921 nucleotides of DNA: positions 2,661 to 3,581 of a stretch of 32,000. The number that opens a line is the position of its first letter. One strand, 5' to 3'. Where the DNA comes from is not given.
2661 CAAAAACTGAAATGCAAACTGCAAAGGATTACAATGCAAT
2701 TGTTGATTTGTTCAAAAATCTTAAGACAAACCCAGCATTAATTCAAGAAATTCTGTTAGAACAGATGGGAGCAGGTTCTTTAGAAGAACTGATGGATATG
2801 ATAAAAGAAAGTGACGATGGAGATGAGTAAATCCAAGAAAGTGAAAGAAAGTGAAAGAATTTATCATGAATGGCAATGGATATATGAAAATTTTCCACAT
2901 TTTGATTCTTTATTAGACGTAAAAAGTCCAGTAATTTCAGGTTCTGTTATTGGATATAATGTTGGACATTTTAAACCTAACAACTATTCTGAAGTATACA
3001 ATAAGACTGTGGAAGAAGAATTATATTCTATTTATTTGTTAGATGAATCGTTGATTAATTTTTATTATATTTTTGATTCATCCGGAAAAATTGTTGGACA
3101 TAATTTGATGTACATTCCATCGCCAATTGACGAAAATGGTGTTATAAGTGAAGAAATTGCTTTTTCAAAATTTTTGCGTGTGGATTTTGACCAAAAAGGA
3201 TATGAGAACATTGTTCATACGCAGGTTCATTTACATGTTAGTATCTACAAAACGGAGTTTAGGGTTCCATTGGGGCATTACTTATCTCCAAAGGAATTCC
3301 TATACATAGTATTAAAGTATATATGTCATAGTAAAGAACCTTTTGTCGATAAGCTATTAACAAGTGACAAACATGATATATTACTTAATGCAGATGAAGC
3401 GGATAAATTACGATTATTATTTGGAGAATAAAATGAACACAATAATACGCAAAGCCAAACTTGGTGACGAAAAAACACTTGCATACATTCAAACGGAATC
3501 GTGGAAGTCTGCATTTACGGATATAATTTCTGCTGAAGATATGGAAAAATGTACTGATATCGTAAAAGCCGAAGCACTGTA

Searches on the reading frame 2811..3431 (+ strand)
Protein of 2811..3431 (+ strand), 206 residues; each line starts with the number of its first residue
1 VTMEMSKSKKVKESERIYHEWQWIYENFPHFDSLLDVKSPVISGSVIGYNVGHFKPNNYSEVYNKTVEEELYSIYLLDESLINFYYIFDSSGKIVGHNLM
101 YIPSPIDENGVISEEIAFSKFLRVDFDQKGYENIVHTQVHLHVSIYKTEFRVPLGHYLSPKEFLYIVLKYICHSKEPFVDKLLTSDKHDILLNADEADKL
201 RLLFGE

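Call 3: search_protein_families(library=pfam, proteins=[window:2811-3431:+], max_evalue=0.1)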
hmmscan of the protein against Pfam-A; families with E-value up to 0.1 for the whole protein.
window:2811-3431:+ (206 aa): 1 family
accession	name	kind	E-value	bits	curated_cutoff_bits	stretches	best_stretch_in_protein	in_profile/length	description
PF10053.14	DUF2290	-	1.6e-12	47.7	25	1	62-171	43-167/204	Uncharacterized conserved protein (DUF2290)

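Call 4: search_protein_families(library=padloc, proteins=[window:2811-3431:+], max_evalue=0.1)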
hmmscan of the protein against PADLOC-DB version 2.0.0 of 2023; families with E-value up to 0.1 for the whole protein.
window:2811-3431:+ (206 aa): 2 families
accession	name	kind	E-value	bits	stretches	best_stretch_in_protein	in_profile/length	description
PDLC02999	DUF2290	-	9.8e-16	55.8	1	27-182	28-197/222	-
PDLC02998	DUF2290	-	2e-14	51.7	1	56-172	33-161/195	-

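Call 6: search_protein_families(library=ncbifam, proteins=[window:2811-3431:+], max_evalue=0.1)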
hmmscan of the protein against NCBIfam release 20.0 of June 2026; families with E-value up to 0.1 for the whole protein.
window:2811-3431:+ (206 aa): 0 families

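Call 62: find_homologous_proteins(query=window:2817-3431:+, max_evalue=0.00001)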
Query window:2817-3431:+ (204 aa): 7 proteins with E <= 0.00001 among 69 candidates.
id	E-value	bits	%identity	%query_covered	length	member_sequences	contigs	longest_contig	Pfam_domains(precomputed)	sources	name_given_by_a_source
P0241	6.2e-129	446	97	100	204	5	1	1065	PF10053.15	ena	-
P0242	5.1e-113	394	84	100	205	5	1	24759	PF10053.15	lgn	-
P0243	5.4e-94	332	73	96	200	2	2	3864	PF10053.15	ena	-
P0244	6.9e-90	318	70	100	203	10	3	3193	PF10053.15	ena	-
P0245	1.1e-87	311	68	99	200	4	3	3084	PF10053.15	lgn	-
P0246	9.5e-71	256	56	98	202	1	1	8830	PF10053.15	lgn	-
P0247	7.3e-61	223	50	95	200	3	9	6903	PF10053.15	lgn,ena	-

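Call 63: find_encoding_contigs(protein=P0242, flank=6000, max_places=4)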
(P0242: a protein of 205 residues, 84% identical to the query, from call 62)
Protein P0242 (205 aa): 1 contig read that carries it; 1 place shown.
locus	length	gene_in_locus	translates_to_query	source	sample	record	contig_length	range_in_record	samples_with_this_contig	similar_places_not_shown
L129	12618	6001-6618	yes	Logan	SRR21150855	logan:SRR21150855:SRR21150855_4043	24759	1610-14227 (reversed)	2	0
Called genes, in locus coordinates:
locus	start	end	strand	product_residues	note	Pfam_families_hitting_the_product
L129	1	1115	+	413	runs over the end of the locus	PF00933:Glyco_hydro_3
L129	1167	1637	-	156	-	PF01467:CTP_transf_like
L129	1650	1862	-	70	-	PF02943:FeThRed_B (weak)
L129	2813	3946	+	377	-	PF13784:Fic_N, PF02661:Fic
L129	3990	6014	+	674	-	PF13538:UvrD_C_2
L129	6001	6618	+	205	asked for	PF10053:DUF2290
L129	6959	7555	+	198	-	PF13338:AbiEi_4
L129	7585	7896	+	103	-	-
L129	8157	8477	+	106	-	PF21757:DUF6870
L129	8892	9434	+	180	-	PF04014:MazE_antitoxin, PF15714:SpoVT_C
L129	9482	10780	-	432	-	PF01979:Amidohydro_1, PF07969:Amidohydro_3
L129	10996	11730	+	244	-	PF00483:NTP_transferase, PF01128:IspD (weak), PF12804:NTP_transf_3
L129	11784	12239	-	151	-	PF00011:HSP20, PF17886:ArsA_HSP20 (faint)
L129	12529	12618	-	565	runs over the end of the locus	?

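Call 64: find_encoding_contigs(protein=P0247, flank=5000, max_places=6)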
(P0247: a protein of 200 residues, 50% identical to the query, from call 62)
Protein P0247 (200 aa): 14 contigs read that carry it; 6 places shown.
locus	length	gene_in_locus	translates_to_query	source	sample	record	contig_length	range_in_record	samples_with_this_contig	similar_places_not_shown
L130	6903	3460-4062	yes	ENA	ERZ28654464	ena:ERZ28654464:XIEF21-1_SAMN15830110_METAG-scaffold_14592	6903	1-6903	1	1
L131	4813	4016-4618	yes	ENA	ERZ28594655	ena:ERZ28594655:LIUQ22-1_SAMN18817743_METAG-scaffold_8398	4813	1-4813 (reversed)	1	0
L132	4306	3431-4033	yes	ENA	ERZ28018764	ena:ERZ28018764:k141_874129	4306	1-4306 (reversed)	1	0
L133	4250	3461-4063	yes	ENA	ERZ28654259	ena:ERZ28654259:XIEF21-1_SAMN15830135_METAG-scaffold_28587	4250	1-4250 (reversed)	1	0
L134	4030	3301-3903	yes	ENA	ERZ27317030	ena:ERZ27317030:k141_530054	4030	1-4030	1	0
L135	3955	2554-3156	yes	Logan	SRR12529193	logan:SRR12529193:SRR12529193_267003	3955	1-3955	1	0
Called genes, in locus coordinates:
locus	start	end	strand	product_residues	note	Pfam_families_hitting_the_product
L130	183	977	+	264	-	-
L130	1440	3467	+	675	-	PF13538:UvrD_C_2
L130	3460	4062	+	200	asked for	PF10053:DUF2290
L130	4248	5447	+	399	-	PF13173:AAA_14, PF13635:DUF4143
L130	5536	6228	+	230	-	PF01177:Asp_Glu_race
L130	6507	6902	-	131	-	?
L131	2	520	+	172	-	?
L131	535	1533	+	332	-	-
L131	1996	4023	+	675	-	PF13538:UvrD_C_2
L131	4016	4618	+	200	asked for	PF10053:DUF2290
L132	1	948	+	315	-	?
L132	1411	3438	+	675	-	PF13538:UvrD_C_2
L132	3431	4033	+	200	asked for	PF10053:DUF2290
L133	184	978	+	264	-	-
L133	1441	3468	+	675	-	PF13538:UvrD_C_2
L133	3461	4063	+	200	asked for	PF10053:DUF2290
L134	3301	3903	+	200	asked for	PF10053:DUF2290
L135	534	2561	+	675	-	PF13538:UvrD_C_2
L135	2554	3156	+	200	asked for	PF10053:DUF2290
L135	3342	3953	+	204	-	?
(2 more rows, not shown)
